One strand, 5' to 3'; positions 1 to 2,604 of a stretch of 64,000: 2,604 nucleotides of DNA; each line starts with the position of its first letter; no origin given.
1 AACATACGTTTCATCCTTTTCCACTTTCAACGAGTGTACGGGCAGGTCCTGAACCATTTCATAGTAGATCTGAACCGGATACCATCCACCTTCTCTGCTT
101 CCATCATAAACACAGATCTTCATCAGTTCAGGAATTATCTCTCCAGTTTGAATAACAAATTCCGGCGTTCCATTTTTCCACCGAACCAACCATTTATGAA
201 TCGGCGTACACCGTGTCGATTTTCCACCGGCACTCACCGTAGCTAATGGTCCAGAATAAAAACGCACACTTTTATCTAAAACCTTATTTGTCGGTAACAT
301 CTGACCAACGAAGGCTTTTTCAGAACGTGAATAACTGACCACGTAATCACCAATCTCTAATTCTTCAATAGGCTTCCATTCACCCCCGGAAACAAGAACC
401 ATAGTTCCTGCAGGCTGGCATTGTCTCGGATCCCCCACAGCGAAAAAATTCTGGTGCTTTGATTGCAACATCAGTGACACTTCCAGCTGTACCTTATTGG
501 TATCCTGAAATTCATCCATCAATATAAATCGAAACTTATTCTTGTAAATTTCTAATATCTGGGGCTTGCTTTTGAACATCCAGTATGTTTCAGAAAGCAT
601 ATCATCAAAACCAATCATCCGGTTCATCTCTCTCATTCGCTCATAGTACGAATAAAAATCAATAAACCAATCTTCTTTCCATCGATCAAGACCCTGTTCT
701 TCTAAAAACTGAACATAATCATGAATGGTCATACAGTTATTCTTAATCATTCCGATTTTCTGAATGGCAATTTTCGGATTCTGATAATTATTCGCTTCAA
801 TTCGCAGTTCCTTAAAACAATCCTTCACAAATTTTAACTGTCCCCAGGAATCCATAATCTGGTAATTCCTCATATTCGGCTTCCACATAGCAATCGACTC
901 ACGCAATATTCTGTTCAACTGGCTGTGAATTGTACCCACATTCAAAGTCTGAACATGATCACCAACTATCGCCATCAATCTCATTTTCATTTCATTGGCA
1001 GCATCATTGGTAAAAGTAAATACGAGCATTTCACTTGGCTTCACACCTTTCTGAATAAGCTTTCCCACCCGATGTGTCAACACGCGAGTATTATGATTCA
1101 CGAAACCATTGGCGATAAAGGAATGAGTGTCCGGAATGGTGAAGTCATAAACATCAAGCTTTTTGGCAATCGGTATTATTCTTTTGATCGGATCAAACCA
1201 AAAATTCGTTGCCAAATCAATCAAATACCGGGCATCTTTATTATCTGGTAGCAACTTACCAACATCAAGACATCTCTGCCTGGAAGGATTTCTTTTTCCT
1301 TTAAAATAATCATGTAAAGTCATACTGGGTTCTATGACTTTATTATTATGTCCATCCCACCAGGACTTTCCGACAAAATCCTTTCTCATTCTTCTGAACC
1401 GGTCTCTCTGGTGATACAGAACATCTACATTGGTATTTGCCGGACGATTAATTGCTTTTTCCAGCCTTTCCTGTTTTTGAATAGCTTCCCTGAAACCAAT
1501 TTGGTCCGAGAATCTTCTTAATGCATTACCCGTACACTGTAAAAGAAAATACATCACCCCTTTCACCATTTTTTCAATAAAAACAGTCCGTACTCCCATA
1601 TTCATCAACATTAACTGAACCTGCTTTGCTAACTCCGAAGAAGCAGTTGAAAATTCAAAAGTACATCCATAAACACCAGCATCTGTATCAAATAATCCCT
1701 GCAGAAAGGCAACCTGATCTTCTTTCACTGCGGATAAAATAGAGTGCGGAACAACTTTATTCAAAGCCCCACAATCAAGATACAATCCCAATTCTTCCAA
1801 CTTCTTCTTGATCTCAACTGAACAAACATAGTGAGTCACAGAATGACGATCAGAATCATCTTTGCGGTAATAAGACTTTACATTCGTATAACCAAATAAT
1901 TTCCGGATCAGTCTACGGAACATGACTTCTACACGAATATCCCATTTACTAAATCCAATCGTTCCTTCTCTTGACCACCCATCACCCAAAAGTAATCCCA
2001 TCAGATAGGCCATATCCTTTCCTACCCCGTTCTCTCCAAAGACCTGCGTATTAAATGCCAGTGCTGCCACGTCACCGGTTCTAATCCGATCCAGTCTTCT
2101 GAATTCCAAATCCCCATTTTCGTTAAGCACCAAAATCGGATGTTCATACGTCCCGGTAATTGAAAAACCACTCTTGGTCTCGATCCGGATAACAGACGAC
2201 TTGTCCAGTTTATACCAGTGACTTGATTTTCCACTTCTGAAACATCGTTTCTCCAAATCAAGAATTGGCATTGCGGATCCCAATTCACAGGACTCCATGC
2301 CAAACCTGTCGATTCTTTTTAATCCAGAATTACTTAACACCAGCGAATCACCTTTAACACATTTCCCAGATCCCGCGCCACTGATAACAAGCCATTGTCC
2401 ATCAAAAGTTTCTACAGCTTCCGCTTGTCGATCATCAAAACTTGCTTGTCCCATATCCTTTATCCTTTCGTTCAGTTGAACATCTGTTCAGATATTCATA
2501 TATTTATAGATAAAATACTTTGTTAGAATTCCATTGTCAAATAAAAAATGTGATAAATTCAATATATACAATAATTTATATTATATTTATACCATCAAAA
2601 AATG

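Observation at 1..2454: One SF1 helicase carries two inteins: a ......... intein in the P-loop and a mini-intein in motif III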

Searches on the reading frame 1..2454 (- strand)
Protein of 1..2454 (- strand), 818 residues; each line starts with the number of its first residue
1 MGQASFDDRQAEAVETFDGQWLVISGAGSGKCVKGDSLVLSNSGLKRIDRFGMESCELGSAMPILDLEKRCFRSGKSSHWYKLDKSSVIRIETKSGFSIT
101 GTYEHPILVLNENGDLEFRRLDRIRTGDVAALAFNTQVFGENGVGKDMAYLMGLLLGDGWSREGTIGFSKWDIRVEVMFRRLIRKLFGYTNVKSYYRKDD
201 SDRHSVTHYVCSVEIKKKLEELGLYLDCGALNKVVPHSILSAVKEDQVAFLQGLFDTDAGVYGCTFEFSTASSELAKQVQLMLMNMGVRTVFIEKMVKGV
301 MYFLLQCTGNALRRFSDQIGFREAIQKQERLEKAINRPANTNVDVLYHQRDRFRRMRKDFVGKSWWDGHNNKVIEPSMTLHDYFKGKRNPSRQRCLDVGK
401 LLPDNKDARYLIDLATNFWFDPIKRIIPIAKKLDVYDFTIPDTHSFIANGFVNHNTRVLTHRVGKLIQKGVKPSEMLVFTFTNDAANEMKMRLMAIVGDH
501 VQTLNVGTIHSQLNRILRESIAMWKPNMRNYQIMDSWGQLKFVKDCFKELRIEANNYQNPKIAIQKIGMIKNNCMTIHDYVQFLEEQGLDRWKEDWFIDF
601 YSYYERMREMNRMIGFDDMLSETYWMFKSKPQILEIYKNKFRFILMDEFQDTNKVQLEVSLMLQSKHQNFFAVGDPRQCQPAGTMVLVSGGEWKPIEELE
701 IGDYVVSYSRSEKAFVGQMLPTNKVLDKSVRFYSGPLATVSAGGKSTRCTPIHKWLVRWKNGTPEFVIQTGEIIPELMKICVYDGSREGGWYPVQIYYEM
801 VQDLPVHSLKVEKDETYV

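Call 4: search_protein_families(library=pfam, proteins=[window:1-2454:-], max_evalue=1)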
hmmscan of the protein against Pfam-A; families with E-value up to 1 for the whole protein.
window:1-2454:- (818 aa): 5 families
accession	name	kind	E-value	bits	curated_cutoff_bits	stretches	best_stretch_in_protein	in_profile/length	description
PF00580.27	UvrD-helicase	-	4e-51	174.7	23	2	456-679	27-251/271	UvrD/REP helicase N-terminal domain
PF14890.11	Intein_splicing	-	9.6e-17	61.6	35.8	1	75-455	36-155/155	Intein splicing domain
PF14528.11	LAGLIDADG_3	-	5.3e-11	43.1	22.5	1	247-320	3-82/82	LAGLIDADG-like domain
PF13245.12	AAA_19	-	2.1e-09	38.1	25.1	1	456-683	25-133/134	AAA domain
PF01079.26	Hint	-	0.0021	18.1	29.7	1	677-714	11-48/213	Hint module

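Call 5: search_protein_families(library=ncbifam, proteins=[window:1-2454:-], max_evalue=1)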
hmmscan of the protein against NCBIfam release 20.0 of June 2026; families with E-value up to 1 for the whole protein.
window:1-2454:- (818 aa): 28 families (the best 25 are shown)
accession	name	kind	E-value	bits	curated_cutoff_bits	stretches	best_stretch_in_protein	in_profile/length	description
TIGR01073.1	pcrA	equivalog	1.7e-50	172.2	911.2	2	454-678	29-247/725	DNA helicase PcrA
NF008743.0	PRK11773.1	equivalog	6.1e-40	137.3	965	2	441-678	21-251/720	DNA helicase II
TIGR01075.1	uvrD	equivalog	4.8e-38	130.9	1144.45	1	439-678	14-246/715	DNA helicase II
TIGR01074.1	rep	equivalog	5.2e-31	107.6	951.45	2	454-678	26-244/668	DNA helicase Rep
NF003157.0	PRK04132.1-2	equivalog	2.5e-27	95.2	1103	1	8-359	25-379/864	replication factor C small subunit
NF008172.0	PRK10919.1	equivalog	2.2e-24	85.7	1168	1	450-678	23-245/673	DNA helicase Rep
NF005852.0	PRK07773.1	equivalog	2.2e-22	79.2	780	1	32-456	398-827/886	replicative DNA helicase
NF038098.1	GyrA_w_intein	exception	8.6e-22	76.9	1850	1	32-458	117-540/1232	intein-containing DNA gyrase subunit A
NF003159.0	PRK04132.1-4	equivalog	4.5e-21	74.6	999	1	19-345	46-354/852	replication factor C small subunit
NF011418.0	PRK14845.1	equivalog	9.1e-19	66.7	756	2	73-345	77-322/1049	translation initiation factor IF-2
NF003158.0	PRK04132.1-3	equivalog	7.9e-18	63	1750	2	14-344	43-349/1437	replication factor C small subunit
TIGR00609.1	recB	equivalog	4.3e-17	61.5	696.05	2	606-678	335-411/1175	exodeoxyribonuclease V subunit beta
NF006207.0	PRK08332.1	equivalog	1.1e-15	56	2400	3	80-160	940-1017/1684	vitamin B12-dependent ribonucleotide reductase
TIGR02785.1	addA_Gpos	equivalog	1.2e-15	56.5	707.65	2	598-678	342-429/1234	helicase-exonuclease AddAB subunit AddA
NF008276.0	PRK11054.1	equivalog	1e-12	47.4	543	2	444-519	211-285/684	DNA helicase IV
TIGR01445.1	intein_Nterm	domain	1.9e-07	32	24.5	1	32-109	1-83/83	intein N-terminal splicing region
TIGR01443.1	intein_Cterm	domain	1.2e-06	28.6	15.6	1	434-456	1-24/24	intein C-terminal splicing region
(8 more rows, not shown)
